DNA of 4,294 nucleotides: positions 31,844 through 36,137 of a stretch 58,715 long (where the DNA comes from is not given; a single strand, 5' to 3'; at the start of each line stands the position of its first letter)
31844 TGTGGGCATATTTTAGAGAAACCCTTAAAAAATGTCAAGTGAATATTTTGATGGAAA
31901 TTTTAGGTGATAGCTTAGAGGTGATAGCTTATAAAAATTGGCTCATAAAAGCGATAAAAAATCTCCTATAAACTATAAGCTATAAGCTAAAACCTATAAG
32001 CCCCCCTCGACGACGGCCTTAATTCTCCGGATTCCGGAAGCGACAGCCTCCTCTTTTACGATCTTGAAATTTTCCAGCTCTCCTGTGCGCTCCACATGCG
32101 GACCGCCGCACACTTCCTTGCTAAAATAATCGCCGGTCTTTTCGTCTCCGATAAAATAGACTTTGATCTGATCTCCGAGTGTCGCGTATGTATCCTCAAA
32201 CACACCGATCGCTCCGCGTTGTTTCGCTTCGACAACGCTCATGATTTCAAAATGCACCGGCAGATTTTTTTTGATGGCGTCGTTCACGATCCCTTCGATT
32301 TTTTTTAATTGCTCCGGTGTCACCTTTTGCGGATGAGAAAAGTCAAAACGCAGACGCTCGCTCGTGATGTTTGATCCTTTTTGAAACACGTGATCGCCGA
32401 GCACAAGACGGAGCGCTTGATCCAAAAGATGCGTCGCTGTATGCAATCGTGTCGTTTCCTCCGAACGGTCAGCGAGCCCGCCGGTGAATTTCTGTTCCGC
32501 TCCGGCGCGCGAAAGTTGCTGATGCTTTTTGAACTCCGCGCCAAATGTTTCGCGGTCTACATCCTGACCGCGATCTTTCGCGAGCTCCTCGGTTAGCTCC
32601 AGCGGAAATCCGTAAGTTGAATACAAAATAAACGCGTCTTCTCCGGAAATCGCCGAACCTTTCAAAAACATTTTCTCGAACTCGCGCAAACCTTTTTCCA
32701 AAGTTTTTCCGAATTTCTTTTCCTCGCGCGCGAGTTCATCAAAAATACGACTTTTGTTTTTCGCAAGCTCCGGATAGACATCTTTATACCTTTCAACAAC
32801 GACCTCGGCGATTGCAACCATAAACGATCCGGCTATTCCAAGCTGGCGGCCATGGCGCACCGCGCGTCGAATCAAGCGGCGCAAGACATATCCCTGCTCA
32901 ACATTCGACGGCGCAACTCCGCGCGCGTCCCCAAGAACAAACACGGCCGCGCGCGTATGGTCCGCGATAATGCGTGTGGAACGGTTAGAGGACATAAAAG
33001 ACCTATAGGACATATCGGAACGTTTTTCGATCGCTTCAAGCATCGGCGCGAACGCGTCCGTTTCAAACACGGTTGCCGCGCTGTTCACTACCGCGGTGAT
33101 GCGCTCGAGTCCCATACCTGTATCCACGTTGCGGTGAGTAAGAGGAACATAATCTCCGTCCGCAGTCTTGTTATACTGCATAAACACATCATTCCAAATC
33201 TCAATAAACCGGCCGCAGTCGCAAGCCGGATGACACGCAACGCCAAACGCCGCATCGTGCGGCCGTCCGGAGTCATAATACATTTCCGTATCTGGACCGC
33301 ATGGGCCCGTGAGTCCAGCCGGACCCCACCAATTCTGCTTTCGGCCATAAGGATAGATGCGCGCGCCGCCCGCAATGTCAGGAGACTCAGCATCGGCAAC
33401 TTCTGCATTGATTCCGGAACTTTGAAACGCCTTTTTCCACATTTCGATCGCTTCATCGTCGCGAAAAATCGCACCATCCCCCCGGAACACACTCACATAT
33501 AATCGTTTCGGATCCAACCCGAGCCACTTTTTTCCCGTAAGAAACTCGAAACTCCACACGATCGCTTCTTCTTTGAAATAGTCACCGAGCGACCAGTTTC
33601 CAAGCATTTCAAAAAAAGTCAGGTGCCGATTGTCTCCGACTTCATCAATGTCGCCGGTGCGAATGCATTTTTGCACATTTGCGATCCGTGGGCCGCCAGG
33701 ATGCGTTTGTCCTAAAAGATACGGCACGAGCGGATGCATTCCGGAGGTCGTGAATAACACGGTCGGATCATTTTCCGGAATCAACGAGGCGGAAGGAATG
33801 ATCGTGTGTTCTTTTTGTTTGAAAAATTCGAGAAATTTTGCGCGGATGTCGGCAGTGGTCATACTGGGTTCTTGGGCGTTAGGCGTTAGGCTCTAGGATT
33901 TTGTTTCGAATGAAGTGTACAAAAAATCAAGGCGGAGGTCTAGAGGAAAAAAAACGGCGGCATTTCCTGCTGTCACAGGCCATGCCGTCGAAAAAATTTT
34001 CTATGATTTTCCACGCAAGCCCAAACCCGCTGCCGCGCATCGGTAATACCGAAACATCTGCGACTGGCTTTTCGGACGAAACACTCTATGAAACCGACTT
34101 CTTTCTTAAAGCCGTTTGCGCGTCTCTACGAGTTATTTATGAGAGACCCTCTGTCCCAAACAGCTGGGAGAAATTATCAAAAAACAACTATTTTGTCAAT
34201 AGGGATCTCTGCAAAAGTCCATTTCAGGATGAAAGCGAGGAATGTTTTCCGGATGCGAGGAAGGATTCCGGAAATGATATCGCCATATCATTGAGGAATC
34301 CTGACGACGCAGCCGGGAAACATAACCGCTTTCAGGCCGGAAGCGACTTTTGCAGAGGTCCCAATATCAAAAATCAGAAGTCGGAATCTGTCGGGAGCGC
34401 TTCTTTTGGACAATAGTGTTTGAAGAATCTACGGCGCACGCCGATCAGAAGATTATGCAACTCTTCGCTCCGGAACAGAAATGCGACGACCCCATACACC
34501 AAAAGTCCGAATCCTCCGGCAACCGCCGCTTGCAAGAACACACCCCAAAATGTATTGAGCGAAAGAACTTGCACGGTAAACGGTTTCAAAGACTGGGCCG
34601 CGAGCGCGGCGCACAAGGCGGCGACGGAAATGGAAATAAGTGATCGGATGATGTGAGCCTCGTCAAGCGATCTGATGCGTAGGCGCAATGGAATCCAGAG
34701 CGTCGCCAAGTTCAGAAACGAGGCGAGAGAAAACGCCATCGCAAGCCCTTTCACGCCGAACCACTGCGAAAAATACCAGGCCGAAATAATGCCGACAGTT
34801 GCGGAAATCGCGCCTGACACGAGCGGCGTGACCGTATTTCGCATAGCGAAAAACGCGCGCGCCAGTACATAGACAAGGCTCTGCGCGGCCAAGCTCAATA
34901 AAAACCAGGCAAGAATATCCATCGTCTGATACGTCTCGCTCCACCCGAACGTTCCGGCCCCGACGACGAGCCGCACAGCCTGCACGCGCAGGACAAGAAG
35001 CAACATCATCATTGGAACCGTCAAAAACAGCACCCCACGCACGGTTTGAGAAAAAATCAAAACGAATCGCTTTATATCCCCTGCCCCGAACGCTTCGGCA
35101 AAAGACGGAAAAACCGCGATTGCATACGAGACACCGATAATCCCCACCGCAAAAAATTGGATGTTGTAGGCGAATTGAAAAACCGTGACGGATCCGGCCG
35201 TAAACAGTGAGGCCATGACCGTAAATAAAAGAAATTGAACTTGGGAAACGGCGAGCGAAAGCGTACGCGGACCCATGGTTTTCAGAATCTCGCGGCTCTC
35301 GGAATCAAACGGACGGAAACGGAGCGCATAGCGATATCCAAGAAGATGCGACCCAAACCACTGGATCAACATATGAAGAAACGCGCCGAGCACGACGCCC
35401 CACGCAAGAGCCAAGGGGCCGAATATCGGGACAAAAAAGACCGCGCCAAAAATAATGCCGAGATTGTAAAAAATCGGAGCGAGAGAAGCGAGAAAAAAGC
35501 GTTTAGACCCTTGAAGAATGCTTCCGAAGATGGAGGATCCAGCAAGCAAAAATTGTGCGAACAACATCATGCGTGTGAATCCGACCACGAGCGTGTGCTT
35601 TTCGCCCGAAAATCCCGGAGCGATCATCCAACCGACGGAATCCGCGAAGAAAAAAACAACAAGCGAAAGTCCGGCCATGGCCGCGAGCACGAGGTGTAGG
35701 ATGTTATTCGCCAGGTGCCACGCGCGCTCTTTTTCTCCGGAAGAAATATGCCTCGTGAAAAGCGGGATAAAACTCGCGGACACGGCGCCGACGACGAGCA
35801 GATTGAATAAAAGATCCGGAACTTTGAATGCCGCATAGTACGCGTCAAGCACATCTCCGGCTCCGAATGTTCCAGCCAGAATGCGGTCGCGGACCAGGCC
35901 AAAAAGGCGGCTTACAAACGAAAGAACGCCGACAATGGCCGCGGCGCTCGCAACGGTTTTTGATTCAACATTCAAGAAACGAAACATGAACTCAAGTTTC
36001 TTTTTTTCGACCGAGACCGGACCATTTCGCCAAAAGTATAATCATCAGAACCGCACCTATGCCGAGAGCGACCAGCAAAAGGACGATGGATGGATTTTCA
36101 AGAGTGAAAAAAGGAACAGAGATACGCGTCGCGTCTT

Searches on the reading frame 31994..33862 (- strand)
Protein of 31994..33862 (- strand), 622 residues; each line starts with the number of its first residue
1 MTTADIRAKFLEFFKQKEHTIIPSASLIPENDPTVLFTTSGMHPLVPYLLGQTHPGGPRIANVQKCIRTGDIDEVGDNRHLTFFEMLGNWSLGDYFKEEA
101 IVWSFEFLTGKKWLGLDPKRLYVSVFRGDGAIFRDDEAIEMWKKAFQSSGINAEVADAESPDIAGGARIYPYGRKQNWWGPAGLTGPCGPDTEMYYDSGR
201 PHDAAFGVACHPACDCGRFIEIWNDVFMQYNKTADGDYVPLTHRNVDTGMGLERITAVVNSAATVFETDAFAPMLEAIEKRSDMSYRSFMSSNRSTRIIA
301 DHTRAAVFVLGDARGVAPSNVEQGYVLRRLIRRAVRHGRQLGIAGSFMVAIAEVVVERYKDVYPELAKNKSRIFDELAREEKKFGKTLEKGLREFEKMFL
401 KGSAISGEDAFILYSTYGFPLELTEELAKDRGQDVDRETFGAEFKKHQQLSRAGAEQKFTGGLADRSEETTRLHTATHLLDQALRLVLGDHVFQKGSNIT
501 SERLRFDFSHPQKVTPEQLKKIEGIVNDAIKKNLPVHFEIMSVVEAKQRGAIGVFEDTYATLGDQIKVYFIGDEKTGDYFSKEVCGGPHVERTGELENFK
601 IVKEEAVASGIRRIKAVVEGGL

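Call 63: find_encoding_contigs(protein=window:31994-33862:-, flank=3000, max_places=6)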
Protein window:31994-33862:- (622 aa): 5 contigs read that carry it; 3 places shown.
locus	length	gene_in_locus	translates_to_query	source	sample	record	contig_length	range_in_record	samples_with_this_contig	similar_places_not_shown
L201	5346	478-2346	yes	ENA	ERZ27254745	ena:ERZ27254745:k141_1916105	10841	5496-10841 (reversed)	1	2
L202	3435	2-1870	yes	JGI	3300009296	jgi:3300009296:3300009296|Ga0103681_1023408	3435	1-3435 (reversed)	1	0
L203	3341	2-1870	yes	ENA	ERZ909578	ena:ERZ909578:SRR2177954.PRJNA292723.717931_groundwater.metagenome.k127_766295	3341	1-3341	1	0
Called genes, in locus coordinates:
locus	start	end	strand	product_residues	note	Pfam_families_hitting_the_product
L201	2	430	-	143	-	?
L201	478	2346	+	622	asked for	PF01411:tRNA-synt_2c, PF07973:tRNA_SAD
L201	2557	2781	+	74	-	PF01176:eIF-1a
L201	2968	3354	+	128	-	PF00416:Ribosomal_S13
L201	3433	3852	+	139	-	PF00411:Ribosomal_S11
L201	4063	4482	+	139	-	PF01479:S4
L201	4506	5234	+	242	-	PF01193:RNA_pol_L, PF01000:RNA_pol_A_bac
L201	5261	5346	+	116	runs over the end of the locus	PF01196:Ribosomal_L17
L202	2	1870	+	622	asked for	PF01411:tRNA-synt_2c, PF07973:tRNA_SAD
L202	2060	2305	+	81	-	PF01176:eIF-1a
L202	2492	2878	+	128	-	PF00416:Ribosomal_S13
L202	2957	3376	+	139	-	PF00411:Ribosomal_S11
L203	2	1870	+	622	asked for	PF01411:tRNA-synt_2c, PF07973:tRNA_SAD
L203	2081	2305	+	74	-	PF01176:eIF-1a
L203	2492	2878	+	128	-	PF00416:Ribosomal_S13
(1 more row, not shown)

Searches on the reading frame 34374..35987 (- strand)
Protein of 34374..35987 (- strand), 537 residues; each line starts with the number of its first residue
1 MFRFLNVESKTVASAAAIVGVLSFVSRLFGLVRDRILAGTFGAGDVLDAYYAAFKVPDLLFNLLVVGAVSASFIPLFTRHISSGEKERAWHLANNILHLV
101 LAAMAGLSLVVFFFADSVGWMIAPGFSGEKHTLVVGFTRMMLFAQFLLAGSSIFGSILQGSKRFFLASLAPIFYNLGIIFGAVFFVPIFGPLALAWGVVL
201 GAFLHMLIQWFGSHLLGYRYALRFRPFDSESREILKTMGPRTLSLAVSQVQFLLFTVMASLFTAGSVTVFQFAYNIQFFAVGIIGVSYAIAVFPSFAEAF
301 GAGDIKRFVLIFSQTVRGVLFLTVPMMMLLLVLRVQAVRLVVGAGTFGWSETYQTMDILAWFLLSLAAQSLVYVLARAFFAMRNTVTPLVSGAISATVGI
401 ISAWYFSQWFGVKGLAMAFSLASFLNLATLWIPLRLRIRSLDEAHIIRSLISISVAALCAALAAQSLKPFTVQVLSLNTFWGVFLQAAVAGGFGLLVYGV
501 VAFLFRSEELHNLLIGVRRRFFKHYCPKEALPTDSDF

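Call 62: find_encoding_contigs(protein=window:34374-35987:-, flank=3000, max_places=6)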
Protein window:34374-35987:- (537 aa): 3 contigs read that carry it; 3 places shown.
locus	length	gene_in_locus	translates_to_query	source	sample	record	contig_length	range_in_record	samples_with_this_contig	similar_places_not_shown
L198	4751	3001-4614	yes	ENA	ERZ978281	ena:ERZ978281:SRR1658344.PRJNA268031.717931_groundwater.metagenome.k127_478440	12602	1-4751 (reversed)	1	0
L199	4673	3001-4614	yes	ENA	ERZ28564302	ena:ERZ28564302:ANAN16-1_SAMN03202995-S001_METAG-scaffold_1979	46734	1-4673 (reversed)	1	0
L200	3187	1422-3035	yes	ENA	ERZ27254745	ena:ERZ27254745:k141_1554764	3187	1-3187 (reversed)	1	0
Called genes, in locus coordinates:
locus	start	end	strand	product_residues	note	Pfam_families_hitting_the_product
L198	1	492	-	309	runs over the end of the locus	PF03193:RsgA_GTPase (faint), PF00350:Dynamin_N (faint), PF01926:MMR_HSR1, PF02421:FeoB_N, PF04548:AIG1, PF00009:GTP_EFTU, PF07650:KH_2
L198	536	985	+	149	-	PF00588:SpoU_methylase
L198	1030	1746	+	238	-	PF00535:Glycos_transf_2, PF10111:Glyco_tranf_2_2 (weak), PF13641:Glyco_tranf_2_3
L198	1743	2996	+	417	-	PF02412:TSP_3 (faint), PF18911:PKD_4, PF00801:PKD (weak)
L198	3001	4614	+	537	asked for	PF03023:MurJ, PF01554:MatE (weak)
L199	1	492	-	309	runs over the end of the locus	PF03193:RsgA_GTPase (faint), PF00350:Dynamin_N (faint), PF01926:MMR_HSR1, PF02421:FeoB_N, PF04548:AIG1, PF00009:GTP_EFTU, PF07650:KH_2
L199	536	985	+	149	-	PF00588:SpoU_methylase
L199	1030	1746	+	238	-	PF00535:Glycos_transf_2, PF10111:Glyco_tranf_2_2 (weak), PF13641:Glyco_tranf_2_3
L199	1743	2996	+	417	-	PF02412:TSP_3 (faint), PF18911:PKD_4, PF00801:PKD (weak)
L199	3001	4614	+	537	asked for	PF03023:MurJ, PF01554:MatE (weak)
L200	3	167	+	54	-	?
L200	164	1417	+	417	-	PF02412:TSP_3 (faint), PF18911:PKD_4, PF00801:PKD (weak)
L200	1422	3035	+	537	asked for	PF03023:MurJ, PF01554:MatE (weak)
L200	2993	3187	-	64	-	?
